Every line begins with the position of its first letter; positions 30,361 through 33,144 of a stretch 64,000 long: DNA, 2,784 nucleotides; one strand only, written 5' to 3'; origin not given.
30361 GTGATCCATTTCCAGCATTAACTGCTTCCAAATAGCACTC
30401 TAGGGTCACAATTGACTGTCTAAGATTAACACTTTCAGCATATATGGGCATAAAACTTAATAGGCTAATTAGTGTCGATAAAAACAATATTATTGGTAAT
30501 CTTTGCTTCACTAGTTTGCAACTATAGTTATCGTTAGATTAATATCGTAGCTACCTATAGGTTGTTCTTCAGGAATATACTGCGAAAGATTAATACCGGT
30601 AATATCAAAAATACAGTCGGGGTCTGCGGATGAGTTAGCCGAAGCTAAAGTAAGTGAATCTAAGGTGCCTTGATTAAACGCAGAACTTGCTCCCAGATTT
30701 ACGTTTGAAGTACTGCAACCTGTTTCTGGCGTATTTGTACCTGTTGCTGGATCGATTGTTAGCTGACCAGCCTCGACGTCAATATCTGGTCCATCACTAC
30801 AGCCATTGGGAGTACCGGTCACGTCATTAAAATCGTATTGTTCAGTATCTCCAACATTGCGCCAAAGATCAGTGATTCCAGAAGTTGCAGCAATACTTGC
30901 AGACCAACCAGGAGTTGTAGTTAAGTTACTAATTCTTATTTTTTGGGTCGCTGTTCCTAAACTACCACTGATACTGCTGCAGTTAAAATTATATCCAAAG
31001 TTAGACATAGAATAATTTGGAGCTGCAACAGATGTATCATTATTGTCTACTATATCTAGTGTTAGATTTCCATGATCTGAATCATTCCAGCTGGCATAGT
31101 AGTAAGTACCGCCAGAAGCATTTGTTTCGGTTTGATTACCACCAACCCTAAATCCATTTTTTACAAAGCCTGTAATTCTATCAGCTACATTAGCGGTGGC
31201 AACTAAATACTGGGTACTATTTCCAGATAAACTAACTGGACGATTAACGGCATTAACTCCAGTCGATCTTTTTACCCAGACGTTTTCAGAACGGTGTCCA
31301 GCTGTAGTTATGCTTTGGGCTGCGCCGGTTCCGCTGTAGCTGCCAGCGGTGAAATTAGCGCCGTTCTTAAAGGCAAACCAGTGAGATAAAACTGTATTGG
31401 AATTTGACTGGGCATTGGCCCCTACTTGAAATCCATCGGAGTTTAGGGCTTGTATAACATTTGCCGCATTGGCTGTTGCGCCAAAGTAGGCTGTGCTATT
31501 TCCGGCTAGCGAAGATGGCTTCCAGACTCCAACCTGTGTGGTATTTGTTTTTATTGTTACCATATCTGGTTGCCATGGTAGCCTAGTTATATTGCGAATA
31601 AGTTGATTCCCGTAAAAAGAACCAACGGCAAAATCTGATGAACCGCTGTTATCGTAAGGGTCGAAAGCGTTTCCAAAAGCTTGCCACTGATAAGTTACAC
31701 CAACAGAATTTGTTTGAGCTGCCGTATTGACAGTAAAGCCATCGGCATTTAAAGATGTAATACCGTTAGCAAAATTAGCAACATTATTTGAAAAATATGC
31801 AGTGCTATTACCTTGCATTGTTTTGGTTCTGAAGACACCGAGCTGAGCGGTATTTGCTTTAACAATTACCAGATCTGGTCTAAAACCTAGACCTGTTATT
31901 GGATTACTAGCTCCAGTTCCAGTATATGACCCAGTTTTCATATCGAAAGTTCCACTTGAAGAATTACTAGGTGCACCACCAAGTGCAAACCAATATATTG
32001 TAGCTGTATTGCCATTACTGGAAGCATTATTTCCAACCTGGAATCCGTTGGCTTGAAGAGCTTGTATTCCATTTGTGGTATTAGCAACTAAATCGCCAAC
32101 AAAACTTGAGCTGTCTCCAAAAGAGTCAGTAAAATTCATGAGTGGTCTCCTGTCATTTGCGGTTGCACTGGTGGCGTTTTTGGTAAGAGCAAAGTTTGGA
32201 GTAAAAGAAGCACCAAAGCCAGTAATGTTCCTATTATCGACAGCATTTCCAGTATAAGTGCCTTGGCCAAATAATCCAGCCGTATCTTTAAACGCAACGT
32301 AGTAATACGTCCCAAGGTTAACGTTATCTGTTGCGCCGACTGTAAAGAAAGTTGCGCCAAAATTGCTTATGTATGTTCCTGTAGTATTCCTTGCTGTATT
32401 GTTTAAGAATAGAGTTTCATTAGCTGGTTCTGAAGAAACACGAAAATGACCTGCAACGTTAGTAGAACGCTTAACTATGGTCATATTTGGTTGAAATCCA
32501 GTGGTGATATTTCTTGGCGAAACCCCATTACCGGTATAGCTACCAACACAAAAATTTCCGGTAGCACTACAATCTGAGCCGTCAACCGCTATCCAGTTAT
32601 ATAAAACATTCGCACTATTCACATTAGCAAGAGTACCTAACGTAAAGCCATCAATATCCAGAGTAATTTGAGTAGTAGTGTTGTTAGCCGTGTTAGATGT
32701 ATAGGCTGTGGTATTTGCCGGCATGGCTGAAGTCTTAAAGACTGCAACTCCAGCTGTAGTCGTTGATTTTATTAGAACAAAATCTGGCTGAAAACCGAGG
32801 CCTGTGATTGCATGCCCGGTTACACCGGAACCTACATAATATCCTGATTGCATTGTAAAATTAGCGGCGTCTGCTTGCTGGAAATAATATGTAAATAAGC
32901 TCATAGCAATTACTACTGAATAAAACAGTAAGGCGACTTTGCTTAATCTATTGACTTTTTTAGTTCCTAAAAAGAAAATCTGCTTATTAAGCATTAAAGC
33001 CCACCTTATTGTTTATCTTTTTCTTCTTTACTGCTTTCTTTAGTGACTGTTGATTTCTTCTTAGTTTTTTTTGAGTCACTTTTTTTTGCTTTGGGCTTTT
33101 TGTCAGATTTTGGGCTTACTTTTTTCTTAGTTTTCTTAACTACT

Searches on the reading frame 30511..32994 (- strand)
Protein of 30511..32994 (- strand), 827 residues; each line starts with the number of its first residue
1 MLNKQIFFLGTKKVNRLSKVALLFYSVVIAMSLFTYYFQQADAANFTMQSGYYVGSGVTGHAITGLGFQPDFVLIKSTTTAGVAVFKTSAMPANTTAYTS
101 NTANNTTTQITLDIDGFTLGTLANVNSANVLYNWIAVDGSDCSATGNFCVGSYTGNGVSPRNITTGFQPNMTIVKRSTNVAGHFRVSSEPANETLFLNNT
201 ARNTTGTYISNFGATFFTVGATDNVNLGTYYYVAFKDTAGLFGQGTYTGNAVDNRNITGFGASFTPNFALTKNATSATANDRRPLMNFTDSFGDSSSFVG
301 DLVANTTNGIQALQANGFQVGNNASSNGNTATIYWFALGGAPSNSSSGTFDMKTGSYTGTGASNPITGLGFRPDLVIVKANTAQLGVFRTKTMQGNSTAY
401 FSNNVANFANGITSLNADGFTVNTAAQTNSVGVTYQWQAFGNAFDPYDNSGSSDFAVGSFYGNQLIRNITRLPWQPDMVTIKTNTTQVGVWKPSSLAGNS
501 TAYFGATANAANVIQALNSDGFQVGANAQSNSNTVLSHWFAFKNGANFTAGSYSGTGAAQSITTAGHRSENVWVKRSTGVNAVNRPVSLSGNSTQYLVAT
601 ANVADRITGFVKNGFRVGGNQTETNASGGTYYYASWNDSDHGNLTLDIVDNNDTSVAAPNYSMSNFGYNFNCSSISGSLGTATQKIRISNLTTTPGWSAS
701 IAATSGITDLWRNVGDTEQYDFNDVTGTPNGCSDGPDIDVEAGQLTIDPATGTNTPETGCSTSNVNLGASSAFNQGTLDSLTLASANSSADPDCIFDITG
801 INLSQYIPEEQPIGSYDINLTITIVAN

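Call 54: search_protein_families(library=pfam, proteins=[window:30511-32994:-], max_evalue=0.00001)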
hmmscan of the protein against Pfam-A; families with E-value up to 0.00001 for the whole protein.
window:30511-32994:- (827 aa): 1 family
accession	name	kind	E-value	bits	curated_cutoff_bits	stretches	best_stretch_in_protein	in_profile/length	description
PF24299.1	DUF7483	-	4.8e-32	111.8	27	2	49-337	7-325/330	Domain of unknown function (DUF7483)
